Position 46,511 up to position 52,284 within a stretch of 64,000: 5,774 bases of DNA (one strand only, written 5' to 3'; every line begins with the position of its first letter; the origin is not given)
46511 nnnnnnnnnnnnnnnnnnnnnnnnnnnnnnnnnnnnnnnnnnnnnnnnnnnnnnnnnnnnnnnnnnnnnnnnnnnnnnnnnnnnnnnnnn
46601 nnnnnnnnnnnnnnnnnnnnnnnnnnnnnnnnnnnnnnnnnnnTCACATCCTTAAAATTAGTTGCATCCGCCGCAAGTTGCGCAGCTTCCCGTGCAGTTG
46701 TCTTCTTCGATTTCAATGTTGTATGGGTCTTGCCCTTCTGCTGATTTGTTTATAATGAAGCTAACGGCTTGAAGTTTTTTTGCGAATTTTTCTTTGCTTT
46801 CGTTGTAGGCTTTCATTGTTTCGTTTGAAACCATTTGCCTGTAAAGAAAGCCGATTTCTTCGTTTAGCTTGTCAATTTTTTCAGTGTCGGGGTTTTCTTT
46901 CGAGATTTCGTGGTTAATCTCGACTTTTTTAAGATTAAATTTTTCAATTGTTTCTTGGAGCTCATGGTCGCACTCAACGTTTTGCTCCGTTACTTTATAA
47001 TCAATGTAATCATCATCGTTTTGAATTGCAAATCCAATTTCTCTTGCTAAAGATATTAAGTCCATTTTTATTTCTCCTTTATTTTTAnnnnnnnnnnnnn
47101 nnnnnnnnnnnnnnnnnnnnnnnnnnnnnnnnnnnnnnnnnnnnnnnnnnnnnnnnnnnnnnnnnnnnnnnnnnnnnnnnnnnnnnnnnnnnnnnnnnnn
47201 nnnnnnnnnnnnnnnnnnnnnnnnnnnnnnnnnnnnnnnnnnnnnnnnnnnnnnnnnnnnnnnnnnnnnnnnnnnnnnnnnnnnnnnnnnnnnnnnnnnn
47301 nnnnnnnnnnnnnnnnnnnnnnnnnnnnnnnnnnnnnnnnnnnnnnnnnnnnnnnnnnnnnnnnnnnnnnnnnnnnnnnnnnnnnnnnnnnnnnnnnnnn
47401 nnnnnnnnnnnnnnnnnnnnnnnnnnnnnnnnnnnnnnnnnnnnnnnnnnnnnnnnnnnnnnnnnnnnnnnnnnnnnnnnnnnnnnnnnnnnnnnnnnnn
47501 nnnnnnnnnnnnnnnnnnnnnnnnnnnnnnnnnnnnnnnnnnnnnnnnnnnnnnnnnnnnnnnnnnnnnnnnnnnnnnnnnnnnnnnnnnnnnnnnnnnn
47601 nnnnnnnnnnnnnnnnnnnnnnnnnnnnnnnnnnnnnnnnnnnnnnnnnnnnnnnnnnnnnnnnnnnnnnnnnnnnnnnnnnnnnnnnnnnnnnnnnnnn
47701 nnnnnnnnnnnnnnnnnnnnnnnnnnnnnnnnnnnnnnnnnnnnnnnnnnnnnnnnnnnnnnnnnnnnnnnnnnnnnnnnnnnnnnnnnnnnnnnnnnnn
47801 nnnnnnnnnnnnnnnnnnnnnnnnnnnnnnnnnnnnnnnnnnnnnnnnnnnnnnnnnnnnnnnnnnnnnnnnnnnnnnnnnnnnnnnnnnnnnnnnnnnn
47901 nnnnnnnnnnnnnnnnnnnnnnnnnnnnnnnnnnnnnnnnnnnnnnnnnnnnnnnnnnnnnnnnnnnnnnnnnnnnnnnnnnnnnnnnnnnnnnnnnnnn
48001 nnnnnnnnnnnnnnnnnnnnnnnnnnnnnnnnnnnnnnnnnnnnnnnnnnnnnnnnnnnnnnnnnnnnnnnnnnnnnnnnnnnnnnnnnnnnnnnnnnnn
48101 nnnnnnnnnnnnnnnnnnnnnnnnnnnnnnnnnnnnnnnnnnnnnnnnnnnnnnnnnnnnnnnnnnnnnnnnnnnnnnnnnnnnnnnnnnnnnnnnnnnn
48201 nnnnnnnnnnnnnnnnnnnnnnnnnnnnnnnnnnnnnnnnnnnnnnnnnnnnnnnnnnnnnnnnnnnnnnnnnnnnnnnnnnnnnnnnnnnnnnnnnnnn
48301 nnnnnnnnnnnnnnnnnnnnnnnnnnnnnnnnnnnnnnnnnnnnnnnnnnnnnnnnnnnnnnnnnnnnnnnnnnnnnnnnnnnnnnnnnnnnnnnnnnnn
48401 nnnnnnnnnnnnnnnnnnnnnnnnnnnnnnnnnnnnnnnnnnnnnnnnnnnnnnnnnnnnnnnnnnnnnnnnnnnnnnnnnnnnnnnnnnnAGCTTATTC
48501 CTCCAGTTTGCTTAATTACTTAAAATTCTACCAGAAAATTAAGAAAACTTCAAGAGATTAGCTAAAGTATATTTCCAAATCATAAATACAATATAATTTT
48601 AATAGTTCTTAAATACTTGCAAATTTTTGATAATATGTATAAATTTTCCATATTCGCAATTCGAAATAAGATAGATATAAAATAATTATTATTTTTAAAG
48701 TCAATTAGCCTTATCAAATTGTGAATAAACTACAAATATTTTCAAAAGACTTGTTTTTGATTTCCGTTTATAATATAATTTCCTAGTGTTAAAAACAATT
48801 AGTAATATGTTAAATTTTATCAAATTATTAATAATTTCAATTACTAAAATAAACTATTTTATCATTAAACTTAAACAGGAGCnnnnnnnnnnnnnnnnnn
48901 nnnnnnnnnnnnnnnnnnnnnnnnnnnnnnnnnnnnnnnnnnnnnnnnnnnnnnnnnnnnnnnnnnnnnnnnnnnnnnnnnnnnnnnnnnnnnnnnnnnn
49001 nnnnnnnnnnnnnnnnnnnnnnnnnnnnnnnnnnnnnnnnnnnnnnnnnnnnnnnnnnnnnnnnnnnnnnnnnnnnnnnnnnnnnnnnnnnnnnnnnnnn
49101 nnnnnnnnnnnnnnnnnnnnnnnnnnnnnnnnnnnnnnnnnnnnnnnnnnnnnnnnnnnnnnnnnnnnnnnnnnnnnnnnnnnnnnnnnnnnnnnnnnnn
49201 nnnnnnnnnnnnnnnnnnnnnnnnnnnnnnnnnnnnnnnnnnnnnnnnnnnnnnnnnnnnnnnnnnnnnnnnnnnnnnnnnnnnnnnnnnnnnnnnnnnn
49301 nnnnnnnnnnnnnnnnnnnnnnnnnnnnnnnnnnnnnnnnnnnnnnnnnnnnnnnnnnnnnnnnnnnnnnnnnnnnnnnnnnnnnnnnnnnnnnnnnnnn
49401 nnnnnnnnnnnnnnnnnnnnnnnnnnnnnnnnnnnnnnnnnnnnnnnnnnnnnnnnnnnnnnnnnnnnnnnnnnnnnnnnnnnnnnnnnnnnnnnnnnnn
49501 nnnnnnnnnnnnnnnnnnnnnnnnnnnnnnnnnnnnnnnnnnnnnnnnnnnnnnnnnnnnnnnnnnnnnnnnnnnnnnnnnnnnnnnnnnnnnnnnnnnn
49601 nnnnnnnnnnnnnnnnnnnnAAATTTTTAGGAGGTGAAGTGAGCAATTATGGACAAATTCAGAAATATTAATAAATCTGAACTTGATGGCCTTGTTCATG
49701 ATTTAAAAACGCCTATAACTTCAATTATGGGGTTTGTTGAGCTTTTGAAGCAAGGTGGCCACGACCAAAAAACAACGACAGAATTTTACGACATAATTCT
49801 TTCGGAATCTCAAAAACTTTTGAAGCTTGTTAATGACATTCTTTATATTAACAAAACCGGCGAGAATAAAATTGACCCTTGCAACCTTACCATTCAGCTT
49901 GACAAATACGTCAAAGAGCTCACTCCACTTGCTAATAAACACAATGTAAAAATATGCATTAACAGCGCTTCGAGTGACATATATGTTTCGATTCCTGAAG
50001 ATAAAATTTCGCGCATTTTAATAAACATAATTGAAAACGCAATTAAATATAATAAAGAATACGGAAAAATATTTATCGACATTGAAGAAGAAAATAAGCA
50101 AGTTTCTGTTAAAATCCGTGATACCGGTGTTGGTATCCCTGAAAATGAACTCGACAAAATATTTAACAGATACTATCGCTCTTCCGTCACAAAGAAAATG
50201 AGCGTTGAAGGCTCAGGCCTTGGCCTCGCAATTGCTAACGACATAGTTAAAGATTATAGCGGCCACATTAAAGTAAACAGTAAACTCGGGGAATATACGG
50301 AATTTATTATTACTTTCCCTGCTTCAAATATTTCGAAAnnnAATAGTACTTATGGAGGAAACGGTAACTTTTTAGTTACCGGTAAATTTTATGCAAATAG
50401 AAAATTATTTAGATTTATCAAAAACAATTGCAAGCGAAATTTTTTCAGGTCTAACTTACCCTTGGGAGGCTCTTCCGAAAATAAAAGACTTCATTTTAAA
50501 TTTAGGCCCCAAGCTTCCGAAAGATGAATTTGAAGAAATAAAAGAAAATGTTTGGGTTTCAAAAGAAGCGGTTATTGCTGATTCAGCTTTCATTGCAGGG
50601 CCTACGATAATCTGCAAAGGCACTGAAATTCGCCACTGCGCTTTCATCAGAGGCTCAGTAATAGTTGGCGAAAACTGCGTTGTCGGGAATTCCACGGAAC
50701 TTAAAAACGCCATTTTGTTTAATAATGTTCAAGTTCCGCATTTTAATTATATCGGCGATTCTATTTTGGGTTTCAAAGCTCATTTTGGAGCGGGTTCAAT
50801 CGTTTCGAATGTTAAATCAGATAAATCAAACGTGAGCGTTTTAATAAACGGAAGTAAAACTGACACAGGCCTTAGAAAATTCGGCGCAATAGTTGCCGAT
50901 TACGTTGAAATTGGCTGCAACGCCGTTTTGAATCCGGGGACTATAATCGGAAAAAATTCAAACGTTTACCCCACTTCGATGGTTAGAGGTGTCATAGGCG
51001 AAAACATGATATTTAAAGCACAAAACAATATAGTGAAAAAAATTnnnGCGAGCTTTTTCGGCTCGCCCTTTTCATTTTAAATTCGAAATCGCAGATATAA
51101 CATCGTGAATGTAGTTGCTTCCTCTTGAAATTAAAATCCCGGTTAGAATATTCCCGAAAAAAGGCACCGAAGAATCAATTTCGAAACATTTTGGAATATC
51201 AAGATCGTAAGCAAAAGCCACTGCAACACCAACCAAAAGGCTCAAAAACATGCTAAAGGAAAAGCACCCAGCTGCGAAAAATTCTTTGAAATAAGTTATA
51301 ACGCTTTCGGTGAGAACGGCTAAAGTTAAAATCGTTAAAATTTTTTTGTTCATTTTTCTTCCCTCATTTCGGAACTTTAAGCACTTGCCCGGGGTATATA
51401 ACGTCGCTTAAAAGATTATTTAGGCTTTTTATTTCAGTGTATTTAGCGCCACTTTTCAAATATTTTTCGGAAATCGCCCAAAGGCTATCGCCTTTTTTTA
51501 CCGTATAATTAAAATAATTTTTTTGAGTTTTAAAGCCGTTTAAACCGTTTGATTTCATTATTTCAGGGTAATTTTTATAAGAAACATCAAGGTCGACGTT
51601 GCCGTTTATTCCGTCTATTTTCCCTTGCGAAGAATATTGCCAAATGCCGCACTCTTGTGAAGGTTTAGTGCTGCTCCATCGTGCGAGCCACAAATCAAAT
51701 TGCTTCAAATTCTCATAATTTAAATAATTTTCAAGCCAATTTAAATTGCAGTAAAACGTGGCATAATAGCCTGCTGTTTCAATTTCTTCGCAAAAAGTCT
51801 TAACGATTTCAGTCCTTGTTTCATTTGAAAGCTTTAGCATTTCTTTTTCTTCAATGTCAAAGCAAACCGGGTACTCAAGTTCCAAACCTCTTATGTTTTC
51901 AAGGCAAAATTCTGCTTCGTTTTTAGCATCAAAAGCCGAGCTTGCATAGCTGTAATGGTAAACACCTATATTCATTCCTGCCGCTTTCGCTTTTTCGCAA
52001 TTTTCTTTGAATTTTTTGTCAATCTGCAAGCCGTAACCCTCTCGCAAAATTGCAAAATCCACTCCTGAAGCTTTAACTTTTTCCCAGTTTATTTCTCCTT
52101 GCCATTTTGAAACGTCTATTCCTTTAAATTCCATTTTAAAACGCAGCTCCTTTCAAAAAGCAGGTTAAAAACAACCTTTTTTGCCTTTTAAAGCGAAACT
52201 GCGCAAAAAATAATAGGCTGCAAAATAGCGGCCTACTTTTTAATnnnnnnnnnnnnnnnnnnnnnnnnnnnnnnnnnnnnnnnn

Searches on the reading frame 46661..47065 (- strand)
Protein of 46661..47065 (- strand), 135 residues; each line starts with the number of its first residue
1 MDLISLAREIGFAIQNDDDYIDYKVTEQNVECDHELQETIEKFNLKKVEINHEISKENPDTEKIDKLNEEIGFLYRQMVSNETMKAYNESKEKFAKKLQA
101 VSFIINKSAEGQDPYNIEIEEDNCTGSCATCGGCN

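Call 55: search_protein_families(library=pfam, proteins=[window:46661-47065:-], max_evalue=0.00001)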
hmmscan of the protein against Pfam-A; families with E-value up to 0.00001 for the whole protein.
window:46661-47065:- (135 aa): 1 family
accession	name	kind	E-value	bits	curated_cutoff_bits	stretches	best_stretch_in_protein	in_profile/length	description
PF06133.16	Com_YlbF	-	2.4e-15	57.3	23.9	1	4-108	2-103/105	Control of competence regulator ComK, YlbF/YmcA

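Call 66: search_protein_families(library=ncbifam, proteins=[window:46661-47065:-], max_evalue=0.001)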
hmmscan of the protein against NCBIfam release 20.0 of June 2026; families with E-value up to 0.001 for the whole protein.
window:46661-47065:- (135 aa): 1 family
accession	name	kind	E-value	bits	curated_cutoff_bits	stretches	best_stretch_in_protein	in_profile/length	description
NF041416.1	halo_CC_star_2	equivalog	2e-06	28.3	140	1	7-110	6-101/113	halo-CC-star protein HcsL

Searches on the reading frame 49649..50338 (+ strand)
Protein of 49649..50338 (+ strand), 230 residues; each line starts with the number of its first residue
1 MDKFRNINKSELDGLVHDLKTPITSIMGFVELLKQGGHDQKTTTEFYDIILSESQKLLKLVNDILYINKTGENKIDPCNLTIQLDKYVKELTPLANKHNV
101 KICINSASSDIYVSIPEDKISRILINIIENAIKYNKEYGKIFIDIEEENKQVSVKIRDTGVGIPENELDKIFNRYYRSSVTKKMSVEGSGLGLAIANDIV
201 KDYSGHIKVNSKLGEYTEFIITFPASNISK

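Call 55: search_protein_families(library=pfam, proteins=[window:49649-50338:+], max_evalue=0.00001)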
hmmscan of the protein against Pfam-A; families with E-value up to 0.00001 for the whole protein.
window:49649-50338:+ (230 aa): 2 families
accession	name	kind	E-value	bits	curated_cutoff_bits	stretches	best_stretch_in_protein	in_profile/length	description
PF02518.31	HATPase_c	-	4.9e-26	91.8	26.4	1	117-226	3-110/111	Histidine kinase-, DNA gyrase B-, and HSP90-like ATPase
PF00512.31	HisKA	-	4.1e-14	52.8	26.9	1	12-69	6-62/66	His Kinase A (phospho-acceptor) domain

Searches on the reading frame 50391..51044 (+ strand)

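Call 55: search_protein_families(library=pfam, proteins=[window:50391-51044:+], max_evalue=0.00001)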
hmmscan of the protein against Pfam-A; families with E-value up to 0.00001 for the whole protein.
window:50391-51044:+ (218 aa): 3 families
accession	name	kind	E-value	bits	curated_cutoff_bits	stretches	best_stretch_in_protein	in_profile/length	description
PF25084.1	LbH_EIF2B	-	2.5e-16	60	54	1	51-140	1-89/105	EIF2B subunit epsilon LbH domain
PF00132.30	Hexapep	-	7.3e-12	44.9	27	0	165-200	1-36/36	Bacterial transferase hexapeptide (six repeats)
PF24894.1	Hexapep_GlmU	-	9.4e-08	32.6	23.3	0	52-122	17-84/104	GlmU-like, C-terminal hexapeptide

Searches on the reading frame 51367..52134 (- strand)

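Call 55: search_protein_families(library=pfam, proteins=[window:51367-52134:-], max_evalue=0.00001)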
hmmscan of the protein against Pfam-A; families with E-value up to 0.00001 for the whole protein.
window:51367-52134:- (256 aa): 2 families
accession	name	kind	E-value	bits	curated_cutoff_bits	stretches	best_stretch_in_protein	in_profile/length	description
PF01183.26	Glyco_hydro_25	-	1.7e-38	133.1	27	1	6-176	1-180/180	Glycosyl hydrolases family 25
PF01476.26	LysM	-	2e-15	56.9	20.9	1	210-255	1-43/43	LysM domain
